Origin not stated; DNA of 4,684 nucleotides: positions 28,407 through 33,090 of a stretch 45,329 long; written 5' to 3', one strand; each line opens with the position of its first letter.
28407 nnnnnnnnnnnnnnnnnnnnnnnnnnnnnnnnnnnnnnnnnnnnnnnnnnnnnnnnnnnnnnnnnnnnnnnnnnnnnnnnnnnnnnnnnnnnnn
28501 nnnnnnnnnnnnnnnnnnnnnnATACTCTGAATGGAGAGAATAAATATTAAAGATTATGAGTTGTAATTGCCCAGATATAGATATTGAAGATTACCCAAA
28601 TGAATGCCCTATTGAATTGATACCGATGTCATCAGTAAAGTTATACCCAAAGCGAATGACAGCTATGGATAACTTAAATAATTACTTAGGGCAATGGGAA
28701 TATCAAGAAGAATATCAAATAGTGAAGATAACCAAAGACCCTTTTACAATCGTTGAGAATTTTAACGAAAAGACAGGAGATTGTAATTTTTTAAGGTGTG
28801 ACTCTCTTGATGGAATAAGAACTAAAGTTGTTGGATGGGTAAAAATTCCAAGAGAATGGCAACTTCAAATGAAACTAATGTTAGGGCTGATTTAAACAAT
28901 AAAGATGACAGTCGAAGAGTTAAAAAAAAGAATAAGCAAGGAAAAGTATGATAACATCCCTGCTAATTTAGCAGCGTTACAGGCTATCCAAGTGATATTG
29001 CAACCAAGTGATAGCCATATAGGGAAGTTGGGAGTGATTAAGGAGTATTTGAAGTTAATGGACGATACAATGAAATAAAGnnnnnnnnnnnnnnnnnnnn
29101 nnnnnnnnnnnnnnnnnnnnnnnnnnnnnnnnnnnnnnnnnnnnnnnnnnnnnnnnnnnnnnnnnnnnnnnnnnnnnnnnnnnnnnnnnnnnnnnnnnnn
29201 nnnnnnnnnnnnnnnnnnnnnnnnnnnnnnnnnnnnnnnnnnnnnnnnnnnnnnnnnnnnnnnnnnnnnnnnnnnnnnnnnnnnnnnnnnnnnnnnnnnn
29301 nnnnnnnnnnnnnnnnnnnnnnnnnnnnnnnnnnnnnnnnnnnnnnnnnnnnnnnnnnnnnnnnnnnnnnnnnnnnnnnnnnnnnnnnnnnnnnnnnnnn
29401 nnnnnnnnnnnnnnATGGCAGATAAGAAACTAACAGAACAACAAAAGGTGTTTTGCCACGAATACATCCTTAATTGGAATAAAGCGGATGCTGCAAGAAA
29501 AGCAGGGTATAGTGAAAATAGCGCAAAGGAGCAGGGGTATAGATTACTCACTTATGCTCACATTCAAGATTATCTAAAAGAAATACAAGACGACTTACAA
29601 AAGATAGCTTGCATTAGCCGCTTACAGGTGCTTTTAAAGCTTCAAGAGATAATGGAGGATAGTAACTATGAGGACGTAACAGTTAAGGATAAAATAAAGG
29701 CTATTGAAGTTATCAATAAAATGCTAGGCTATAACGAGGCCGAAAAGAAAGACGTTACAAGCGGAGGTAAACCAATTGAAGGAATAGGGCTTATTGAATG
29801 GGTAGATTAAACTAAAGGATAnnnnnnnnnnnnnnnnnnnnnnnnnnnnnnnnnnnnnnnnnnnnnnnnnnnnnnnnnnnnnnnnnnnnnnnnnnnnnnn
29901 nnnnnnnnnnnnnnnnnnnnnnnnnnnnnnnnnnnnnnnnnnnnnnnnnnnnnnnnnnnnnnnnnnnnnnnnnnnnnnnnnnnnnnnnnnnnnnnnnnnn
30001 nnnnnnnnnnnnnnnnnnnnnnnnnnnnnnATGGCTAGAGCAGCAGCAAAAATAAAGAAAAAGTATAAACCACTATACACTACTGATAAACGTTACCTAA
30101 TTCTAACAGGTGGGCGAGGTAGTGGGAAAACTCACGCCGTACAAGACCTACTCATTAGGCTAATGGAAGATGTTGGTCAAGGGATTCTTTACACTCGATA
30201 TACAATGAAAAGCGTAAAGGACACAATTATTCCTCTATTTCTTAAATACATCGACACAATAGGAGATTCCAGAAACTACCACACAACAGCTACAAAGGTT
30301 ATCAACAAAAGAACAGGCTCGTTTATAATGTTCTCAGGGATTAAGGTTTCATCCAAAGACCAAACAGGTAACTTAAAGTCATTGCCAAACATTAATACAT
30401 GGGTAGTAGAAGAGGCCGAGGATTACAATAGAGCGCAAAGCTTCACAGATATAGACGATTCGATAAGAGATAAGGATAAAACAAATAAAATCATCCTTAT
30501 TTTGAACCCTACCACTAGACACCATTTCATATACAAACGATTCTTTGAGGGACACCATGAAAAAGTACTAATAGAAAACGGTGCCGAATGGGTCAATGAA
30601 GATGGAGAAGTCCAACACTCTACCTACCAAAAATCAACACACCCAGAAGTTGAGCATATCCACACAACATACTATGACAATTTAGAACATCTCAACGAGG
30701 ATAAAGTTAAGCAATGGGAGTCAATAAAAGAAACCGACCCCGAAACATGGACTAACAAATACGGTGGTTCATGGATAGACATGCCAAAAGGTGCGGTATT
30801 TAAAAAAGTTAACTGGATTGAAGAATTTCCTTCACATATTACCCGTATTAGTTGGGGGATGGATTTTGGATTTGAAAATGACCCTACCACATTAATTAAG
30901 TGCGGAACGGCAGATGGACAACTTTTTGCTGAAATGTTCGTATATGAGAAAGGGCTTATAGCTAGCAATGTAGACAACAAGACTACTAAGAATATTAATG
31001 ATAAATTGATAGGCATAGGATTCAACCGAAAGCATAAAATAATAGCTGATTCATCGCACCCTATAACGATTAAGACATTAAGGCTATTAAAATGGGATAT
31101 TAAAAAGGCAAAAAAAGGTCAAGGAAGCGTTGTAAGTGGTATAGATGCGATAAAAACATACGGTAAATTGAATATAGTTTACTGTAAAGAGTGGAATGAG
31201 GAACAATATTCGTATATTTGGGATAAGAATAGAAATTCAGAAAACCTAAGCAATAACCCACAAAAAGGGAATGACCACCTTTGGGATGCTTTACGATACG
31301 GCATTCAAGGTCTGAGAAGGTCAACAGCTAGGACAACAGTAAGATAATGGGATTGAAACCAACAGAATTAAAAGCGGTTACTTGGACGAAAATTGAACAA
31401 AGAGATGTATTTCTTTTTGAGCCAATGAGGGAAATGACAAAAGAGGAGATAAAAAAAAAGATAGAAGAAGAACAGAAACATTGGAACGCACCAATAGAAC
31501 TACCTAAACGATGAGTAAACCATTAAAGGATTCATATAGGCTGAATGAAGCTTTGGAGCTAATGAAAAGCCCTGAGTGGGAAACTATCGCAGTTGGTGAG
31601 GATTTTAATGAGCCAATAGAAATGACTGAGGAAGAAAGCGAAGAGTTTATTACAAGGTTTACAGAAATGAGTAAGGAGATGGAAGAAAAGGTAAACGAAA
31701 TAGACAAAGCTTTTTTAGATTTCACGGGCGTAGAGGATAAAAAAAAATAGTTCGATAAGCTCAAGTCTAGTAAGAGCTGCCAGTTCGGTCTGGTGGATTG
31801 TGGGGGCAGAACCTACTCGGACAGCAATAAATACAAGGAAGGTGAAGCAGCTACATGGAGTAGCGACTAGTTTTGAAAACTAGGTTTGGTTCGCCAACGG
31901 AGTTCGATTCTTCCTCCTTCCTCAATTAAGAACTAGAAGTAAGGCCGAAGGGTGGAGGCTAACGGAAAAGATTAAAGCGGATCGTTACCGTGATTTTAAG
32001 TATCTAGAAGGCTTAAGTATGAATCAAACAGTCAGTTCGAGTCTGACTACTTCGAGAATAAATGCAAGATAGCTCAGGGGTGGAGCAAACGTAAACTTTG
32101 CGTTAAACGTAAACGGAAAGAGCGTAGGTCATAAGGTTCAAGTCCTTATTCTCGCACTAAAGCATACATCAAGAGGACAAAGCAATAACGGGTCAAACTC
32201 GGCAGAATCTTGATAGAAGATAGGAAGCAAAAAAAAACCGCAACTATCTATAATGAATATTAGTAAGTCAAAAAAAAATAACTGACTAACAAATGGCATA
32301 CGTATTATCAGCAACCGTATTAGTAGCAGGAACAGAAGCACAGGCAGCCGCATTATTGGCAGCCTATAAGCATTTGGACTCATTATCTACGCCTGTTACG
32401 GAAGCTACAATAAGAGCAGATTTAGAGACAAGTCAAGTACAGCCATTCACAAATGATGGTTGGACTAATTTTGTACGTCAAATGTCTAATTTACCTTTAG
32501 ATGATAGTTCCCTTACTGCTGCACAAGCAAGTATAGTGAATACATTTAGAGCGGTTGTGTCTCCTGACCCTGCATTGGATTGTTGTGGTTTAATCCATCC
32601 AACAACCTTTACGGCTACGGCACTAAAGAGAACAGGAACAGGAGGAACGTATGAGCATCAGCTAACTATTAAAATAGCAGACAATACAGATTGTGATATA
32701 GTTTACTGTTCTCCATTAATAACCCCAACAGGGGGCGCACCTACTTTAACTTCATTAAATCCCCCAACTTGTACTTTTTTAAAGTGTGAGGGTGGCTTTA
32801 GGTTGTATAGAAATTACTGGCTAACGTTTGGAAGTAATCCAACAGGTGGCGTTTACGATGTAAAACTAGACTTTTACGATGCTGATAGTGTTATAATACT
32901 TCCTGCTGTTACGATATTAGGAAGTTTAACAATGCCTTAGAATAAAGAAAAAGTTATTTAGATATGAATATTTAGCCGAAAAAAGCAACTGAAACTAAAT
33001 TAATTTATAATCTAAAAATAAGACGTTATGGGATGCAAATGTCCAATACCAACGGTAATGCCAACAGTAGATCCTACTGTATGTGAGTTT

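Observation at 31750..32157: Island of four tandem non-canonical tRNA-like elements between terL and the portal gene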

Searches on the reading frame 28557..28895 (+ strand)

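Call 58: search_protein_families(library=pfam, proteins=[window:28557-28895:+], max_evalue=0.01)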
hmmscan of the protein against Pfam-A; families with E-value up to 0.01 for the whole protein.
window:28557-28895:+ (112 aa): 1 family
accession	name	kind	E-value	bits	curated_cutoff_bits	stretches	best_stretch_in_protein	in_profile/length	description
PF20448.3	DUF6705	-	0.0087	16.3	24.4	1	38-59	32-53/188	Family of unknown function (DUF6705)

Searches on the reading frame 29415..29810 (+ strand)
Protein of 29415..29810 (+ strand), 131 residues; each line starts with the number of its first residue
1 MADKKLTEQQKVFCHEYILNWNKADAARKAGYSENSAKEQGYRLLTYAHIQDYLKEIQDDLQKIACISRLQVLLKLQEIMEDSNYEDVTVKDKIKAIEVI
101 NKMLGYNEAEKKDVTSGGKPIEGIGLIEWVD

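Call 11: search_protein_families(library=phrogs, proteins=[window:29415-29810:+], max_evalue=0.001)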
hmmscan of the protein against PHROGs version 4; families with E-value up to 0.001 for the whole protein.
window:29415-29810:+ (131 aa): 6 families
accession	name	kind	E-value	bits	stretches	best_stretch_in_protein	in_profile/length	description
phrog_51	-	head and packaging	3.7e-24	86.9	1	2-119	85-226/261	terminase small subunit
phrog_17390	-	unknown function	9.9e-17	61.6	1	5-63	2-60/69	-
phrog_2606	-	head and packaging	1.5e-14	55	1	2-75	85-159/310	terminase small subunit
phrog_641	-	head and packaging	3.4e-07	31.9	1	6-60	3-57/162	terminase small subunit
phrog_5334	-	head and packaging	6e-07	30.8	1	5-115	16-123/162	terminase small subunit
phrog_21070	-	unknown function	0.00086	20.3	0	4-84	76-153/222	-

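Call 12: search_protein_families(library=pfam, proteins=[window:29415-29810:+], max_evalue=0.001)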
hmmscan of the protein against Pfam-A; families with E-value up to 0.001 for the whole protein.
window:29415-29810:+ (131 aa): 1 family
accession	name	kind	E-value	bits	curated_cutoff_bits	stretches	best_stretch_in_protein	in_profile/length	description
PF03592.21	Terminase_2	-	2.5e-20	74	26.1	1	6-102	1-97/141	Terminase small subunit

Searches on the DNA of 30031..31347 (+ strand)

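Call 15: search_rna_families(sources=[L001, L002, L003, L004, L005, L006, L007, L008, L009, L010], threshold=evalue, max_evalue=1)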
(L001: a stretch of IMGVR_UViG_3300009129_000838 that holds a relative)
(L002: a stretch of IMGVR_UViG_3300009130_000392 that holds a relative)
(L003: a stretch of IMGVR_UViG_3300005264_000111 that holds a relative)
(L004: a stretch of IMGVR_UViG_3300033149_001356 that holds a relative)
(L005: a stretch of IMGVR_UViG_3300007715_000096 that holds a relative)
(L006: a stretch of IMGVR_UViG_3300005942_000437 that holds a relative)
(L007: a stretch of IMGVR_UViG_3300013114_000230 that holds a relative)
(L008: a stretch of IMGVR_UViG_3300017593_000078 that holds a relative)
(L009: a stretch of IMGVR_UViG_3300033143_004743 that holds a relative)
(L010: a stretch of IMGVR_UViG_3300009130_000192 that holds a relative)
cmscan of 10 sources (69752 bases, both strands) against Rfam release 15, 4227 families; matches with E-value up to 1: 4.
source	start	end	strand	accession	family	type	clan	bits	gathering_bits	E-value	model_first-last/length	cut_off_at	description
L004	4660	4722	+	RF00512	Leu_leader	Cis-reg; leader;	-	28.5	50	0.093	1-148/148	no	Leucine operon leader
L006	1118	1184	-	RF00966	mir-676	Gene; miRNA;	-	25.4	61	0.43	1-73/73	no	mir-676 microRNA precursor family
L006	1135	1220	+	RF00455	mir-15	Gene; miRNA;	CL00085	24.5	57.3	0.14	1-88/88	no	mir-15 microRNA precursor family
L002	4546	4582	+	RF03050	RAGATH-25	Gene; sRNA;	-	21.3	49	0.98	1-50/50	no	RAGATH-25 RNA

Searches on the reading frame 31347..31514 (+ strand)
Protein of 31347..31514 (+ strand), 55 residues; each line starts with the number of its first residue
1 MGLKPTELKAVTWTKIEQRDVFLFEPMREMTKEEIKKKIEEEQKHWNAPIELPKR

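Call 11: search_protein_families(library=phrogs, proteins=[window:31347-31514:+], max_evalue=0.001)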
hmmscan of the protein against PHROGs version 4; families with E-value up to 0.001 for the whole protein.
window:31347-31514:+ (55 aa): 0 families

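Call 12: search_protein_families(library=pfam, proteins=[window:31347-31514:+], max_evalue=0.001)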
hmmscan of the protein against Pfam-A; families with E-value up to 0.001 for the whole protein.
window:31347-31514:+ (55 aa): 0 families

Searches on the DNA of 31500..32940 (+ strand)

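Call 4: search_rna_families(source=window, start=31500, end=32400, threshold=evalue, max_evalue=10, show_alignments=8)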
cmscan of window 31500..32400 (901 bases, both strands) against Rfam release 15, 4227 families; matches with E-value up to 10: 1.
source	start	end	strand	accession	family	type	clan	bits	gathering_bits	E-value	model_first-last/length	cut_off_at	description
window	31837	31921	+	RF01852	tRNA-Sec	Gene; tRNA;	CL00001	33.4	47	0.00013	1-91/91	no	Selenocysteine transfer RNA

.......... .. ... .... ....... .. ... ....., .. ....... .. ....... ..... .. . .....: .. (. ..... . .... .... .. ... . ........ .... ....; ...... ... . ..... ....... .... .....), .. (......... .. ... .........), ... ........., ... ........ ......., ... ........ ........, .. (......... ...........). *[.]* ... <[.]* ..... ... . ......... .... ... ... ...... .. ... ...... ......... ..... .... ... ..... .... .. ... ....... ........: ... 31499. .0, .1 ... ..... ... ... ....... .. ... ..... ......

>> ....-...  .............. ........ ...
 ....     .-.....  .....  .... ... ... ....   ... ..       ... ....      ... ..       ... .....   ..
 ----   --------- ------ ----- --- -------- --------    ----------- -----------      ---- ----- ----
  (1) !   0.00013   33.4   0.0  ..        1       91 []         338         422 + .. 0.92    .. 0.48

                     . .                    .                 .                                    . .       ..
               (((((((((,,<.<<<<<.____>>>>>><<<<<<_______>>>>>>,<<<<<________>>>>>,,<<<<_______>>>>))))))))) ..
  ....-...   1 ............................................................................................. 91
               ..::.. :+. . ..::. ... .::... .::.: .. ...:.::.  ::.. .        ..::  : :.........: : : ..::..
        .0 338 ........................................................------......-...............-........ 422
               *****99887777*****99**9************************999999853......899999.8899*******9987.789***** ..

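Call 6: search_dna_similar(query=window:31500-32400:+, collection=phages, mode=distant, max_rows=30)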
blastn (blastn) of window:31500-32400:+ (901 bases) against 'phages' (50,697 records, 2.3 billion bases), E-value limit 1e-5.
No match.

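Call 65: search_dna_similar(query=window:32063-32157:+, collection=phages, mode=distant, max_evalue=10, max_rows=12)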
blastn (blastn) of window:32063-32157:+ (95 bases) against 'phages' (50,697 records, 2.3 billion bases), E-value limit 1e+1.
Records with a match: 11; places in all: 11; records where one place covers at least 80% of the query: 0.
Best place of each record, by identity: 80-90% 11.
By first word of the organism name: Parabacteroides 9; Vibrio 1; Phage 1.
By host as written in the record: Parabacteroides merdae DA116 4; Parabacteroides merdae DA21 2; Parabacteroides merdae DA708 2; Vibrio parahaemolyticus LCU-VP51 1; Staphylococcus aureus ZH 2 1; Parabacteroides merdae DA682 1.
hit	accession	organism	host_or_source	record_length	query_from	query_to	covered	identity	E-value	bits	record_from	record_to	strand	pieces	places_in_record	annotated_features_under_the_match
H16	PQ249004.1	Vibrio phage vB_VpaS_SD25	Vibrio parahaemolyticus LCU-VP51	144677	43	76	36%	82.4%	3e+0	36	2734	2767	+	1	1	hypothetical protein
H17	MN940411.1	Phage f2b1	Staphylococcus aureus ZH 2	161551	11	37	28%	88.9%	3e+0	37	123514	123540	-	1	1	hypothetical protein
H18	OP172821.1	Parabacteroides phage PM21P1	Parabacteroides merdae DA21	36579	39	65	28%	88.9%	3e+0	37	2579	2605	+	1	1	hypothetical protein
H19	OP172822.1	Parabacteroides phage PM21P2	Parabacteroides merdae DA21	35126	39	65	28%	88.9%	3e+0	37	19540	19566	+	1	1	hypothetical protein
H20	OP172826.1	Parabacteroides phage PM116P4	Parabacteroides merdae DA116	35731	39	65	28%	88.9%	3e+0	37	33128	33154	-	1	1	hypothetical protein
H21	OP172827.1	Parabacteroides phage PM116P5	Parabacteroides merdae DA116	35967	39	65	28%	88.9%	3e+0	37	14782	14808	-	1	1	hypothetical protein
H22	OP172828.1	Parabacteroides phage PM116P6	Parabacteroides merdae DA116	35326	39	65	28%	88.9%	3e+0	37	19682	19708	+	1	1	hypothetical protein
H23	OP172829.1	Parabacteroides phage PM116P7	Parabacteroides merdae DA116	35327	39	65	28%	88.9%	3e+0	37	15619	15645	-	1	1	hypothetical protein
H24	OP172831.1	Parabacteroides phage PM682P4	Parabacteroides merdae DA682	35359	39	65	28%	88.9%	3e+0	37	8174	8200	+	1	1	hypothetical protein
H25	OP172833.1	Parabacteroides phage PM708P2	Parabacteroides merdae DA708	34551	39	65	28%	88.9%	3e+0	37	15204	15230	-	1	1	hypothetical protein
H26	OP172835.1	Parabacteroides phage PM708P4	Parabacteroides merdae DA708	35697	39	65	28%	88.9%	3e+0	37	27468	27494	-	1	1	hypothetical protein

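Call 66: search_dna_similar(query=window:31935-32055:+, collection=phages, mode=distant, max_evalue=10, max_rows=12)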
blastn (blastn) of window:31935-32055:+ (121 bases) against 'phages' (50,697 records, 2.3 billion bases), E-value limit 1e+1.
Records with a match: 12; places in all: 12; records where one place covers at least 80% of the query: 0.
Best place of each record, by identity: >=99% 7; 95-99% 2; 80-90% 3.
By first word of the organism name: Yersinia 4; Staphylococcus 3; Streptomyces 2; Vibrio 1; Bacteriophage 1; Curtobacterium 1.
By host as written in the record: - 5; Staphylococcus aureus 2; Streptomyces viridochromogenes DSM40736 2; Staphylococcus aureus 2236-0 1; Vibrio cyclitrophicus 1; Curtobacterium flaccumfaciens NRRL B-59340 1.
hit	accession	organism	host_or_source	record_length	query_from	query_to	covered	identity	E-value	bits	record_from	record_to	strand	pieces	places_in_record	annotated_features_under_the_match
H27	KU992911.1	Staphylococcus phage SLPW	Staphylococcus aureus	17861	1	37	31%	83.8%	1e+0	37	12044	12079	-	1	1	putative major teichoic acid biosynthesis protein C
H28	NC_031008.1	Staphylococcus phage SLPW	Staphylococcus aureus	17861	1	37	31%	83.8%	1e+0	37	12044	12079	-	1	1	minor tail protein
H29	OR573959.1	Staphylococcus phage vB_SA_STAP152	Staphylococcus aureus 2236-0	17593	1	37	31%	83.8%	1e+0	37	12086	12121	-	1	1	minor tail protein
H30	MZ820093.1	Streptomyces phage Forrest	Streptomyces viridochromogenes DSM40736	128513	92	115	20%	95.8%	4e+0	37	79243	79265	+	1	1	135: tRNA-Cys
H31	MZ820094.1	Streptomyces phage Jada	Streptomyces viridochromogenes DSM40736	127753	92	115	20%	95.8%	4e+0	37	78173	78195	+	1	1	131: tRNA-Cys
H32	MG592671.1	Vibrio phage 2.275.O._10N.286.54.E11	Vibrio cyclitrophicus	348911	97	116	17%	100.0%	1e+0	37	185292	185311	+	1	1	tRNA-Thr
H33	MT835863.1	Bacteriophage sp.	human fecal samples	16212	97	116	17%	100.0%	1e+0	37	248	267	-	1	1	record has no annotation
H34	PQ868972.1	Curtobacterium phage Yappy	Curtobacterium flaccumfaciens NRRL ...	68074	97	116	17%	100.0%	1e+0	37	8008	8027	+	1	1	28: tRNA-Pro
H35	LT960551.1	Yersinia phage fHe-Yen9-04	-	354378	97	115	16%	100.0%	4e+0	36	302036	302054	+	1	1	tRNA-Leu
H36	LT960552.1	Yersinia phage fHe-Yen9-03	-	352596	97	115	16%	100.0%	4e+0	36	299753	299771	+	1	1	tRNA-Leu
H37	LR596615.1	Yersinia phage fHe-Yen9-04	-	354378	97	115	16%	100.0%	4e+0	36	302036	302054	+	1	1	tRNA-Leu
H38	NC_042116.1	Yersinia phage fHe-Yen9-04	-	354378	97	115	16%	100.0%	4e+0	36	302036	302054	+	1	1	tRNA-Leu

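Call 67: search_dna_similar(query=window:31837-31922:+, collection=phages, mode=distant, max_evalue=10, max_rows=12)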
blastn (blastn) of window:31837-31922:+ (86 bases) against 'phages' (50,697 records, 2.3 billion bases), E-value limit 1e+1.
Records with a match: 3; places in all: 3; records where one place covers at least 80% of the query: 0.
Best place of each record, by identity: 80-90% 2; 60-80% 1.
By first word of the organism name: Bacteriophage 2; Leptolyngbya 1.
By host as written in the record: Paenibacillus larvae ATCC 9545 2; Leptolyngbya boryana 1.
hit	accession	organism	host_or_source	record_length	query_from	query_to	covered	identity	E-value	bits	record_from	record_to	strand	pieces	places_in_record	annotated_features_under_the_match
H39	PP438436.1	Leptolyngbya phage Lbo-JY46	Leptolyngbya boryana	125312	1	44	51%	77.8%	9e+0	34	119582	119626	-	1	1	none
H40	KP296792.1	Bacteriophage Lily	Paenibacillus larvae ATCC 9545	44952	35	70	42%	80.6%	9e+0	35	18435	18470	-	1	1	tail protein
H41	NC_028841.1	Bacteriophage Lily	Paenibacillus larvae ATCC 9545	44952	35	70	42%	80.6%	9e+0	35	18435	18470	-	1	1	tail fiber protein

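Call 71: search_rna_families(sources=[L011, L013, L014, L016, L017, L018], threshold=evalue, max_evalue=1)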
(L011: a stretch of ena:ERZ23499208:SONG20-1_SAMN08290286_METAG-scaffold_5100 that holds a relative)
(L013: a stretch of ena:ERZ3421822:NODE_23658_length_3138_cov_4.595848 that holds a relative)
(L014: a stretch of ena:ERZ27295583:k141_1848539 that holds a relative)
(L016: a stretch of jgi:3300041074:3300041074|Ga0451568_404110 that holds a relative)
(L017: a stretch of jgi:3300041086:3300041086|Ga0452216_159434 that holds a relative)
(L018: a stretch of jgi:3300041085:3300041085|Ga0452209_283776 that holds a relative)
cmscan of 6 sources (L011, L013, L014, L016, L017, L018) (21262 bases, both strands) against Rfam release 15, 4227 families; matches with E-value up to 1: 0.
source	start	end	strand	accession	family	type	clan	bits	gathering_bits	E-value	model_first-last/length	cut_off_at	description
